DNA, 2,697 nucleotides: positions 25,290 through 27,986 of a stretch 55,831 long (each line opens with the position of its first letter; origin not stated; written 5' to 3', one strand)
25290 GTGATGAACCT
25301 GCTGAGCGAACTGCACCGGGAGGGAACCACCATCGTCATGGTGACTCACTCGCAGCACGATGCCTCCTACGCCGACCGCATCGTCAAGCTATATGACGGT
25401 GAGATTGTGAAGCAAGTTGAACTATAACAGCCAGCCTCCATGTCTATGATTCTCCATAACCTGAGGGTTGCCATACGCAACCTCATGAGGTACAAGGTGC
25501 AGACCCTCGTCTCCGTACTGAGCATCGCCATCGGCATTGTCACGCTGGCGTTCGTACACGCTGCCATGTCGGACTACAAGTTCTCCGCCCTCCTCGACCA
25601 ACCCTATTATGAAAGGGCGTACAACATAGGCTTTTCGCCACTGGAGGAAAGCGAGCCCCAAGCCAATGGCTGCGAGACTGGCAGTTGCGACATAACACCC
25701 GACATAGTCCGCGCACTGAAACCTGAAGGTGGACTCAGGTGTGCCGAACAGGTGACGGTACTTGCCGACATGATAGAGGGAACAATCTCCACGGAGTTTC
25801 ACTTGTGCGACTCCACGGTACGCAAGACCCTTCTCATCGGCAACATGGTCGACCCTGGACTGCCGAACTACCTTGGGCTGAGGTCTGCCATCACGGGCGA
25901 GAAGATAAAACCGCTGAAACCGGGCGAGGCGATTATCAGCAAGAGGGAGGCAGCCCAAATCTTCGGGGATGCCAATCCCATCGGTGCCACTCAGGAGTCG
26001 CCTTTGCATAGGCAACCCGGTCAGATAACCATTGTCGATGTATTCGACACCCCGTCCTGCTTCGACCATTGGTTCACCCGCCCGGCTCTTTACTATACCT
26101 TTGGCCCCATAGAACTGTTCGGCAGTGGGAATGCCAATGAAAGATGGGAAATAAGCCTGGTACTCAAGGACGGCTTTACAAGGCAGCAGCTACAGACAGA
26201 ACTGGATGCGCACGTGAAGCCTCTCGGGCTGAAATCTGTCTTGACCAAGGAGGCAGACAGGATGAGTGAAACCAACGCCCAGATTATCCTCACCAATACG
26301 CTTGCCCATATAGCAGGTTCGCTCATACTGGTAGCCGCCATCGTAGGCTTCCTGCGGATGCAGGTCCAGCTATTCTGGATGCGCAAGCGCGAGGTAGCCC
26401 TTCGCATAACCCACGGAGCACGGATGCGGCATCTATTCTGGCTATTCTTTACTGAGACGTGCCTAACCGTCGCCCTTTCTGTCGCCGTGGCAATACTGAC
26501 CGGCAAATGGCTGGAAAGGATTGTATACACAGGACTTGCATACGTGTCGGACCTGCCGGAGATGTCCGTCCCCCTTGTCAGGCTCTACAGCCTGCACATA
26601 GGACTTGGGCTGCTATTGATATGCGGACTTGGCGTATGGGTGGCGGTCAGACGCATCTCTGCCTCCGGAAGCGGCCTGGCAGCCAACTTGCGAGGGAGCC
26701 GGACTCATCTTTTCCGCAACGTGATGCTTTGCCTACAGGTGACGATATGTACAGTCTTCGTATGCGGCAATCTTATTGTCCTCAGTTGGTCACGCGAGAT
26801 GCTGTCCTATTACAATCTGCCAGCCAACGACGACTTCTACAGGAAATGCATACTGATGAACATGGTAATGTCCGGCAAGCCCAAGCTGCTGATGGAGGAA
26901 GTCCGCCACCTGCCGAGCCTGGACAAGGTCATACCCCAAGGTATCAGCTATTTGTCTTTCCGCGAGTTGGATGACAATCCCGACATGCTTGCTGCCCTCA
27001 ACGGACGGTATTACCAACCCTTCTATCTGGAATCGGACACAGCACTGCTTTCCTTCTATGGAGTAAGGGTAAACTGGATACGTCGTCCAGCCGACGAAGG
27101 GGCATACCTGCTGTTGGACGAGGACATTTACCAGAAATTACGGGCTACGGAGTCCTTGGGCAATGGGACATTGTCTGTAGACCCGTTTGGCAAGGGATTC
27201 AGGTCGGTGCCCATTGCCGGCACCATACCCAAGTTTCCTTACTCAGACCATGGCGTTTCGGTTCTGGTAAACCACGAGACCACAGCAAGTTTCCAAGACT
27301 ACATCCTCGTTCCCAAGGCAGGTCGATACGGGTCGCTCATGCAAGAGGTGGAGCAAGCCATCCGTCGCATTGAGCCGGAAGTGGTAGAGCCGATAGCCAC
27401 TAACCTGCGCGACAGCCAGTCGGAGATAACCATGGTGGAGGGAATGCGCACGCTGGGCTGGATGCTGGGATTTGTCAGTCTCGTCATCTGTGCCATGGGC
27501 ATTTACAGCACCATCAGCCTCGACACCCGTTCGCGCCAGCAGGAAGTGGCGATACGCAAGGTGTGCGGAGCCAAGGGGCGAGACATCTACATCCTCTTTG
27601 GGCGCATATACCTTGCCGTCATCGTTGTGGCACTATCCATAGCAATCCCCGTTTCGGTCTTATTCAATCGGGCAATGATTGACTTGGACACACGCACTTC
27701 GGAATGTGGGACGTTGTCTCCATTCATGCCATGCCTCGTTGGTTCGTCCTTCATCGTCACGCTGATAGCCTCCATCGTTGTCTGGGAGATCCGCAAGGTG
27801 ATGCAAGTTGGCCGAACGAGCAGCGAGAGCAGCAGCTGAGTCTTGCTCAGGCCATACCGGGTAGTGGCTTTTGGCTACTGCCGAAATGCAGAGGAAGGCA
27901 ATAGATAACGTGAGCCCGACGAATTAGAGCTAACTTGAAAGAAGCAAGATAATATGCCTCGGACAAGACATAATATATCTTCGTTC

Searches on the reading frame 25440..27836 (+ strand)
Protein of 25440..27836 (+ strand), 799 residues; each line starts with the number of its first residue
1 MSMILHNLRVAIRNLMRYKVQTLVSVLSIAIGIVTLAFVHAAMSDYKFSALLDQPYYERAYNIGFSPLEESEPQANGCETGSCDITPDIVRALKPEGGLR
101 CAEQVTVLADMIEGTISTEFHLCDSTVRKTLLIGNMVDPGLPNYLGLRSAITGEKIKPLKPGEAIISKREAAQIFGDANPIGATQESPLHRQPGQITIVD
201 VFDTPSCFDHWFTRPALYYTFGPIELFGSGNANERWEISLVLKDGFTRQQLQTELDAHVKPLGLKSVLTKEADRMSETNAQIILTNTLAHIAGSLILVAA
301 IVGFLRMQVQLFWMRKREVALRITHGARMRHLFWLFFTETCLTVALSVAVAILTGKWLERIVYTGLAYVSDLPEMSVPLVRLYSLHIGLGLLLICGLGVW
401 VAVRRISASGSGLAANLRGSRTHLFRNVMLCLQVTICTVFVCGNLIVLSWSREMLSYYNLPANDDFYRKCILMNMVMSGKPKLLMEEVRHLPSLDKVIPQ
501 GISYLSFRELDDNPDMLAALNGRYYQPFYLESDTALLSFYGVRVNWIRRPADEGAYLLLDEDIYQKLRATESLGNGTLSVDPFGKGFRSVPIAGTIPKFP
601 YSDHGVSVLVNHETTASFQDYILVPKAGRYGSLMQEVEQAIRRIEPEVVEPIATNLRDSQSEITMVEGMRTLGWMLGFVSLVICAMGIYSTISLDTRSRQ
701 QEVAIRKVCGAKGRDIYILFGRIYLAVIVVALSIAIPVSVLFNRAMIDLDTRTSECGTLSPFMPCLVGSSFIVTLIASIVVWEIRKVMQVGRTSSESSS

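Call 45: search_protein_families(library=pfam, proteins=[window:25440-27836:+], max_evalue=0.0001)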
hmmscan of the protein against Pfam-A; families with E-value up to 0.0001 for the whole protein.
window:25440-27836:+ (799 aa): 1 family
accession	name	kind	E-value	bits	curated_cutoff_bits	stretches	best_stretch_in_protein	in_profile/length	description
PF02687.27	FtsX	-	1.9e-18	67.1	25.5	2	675-780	2-102/120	FtsX-like permease C-terminal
